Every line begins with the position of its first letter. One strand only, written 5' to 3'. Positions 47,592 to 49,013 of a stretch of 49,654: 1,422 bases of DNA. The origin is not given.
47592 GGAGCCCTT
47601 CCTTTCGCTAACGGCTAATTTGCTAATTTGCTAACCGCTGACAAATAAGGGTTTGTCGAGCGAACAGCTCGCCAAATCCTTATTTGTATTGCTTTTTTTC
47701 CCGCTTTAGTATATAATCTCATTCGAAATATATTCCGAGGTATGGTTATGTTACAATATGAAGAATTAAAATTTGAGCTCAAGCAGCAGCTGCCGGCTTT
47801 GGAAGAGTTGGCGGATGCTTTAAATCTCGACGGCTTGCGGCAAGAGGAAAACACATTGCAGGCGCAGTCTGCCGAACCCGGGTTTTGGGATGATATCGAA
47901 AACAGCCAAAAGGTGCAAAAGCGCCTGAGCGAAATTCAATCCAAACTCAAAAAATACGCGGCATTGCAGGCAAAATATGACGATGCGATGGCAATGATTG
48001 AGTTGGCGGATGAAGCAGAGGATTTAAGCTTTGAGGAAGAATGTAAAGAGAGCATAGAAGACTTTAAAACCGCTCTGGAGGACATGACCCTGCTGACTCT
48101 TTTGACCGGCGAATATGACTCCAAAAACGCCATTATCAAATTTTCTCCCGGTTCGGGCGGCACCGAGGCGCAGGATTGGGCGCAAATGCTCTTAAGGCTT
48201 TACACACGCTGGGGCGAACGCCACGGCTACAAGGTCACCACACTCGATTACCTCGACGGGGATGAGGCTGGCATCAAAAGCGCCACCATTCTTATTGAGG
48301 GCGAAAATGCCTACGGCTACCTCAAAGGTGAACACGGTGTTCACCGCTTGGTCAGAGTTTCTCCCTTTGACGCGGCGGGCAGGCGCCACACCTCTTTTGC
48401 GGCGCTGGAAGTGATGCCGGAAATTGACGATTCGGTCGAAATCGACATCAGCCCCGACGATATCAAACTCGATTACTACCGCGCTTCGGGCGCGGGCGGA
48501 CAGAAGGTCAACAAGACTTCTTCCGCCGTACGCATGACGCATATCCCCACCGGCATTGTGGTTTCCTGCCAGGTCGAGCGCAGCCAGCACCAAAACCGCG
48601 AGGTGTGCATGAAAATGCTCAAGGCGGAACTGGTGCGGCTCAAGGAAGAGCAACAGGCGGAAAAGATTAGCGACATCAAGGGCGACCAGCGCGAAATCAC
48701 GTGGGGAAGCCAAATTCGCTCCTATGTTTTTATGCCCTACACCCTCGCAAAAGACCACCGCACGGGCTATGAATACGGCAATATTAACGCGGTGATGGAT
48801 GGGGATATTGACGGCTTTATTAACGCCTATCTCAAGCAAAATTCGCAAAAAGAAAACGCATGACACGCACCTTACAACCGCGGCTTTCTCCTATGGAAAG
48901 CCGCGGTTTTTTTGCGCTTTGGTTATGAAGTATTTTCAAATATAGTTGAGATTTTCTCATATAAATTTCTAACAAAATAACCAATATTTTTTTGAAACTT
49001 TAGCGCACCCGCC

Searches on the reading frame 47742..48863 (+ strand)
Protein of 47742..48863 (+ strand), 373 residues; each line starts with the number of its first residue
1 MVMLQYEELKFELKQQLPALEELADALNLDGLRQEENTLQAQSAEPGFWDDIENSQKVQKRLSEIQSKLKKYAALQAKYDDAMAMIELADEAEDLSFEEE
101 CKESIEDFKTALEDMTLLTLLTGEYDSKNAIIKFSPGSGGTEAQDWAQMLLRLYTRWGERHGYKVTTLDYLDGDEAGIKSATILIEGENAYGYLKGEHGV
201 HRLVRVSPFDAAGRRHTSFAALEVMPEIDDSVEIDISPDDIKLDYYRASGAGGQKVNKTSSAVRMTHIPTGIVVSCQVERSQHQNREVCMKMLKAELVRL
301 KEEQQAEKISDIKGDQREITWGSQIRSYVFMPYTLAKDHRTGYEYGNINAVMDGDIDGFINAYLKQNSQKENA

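Call 27: search_protein_families(library=pfam, proteins=[window:47742-48863:+], max_evalue=0.00001)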
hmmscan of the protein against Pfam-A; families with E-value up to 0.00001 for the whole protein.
window:47742-48863:+ (373 aa): 2 families
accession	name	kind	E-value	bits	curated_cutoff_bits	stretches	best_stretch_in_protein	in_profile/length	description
PF03462.23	PCRF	-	6.4e-57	192.9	24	1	33-221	2-193/194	PCRF domain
PF00472.26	RF-1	-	7.5e-42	142.4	35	1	231-340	2-116/116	RF-1 domain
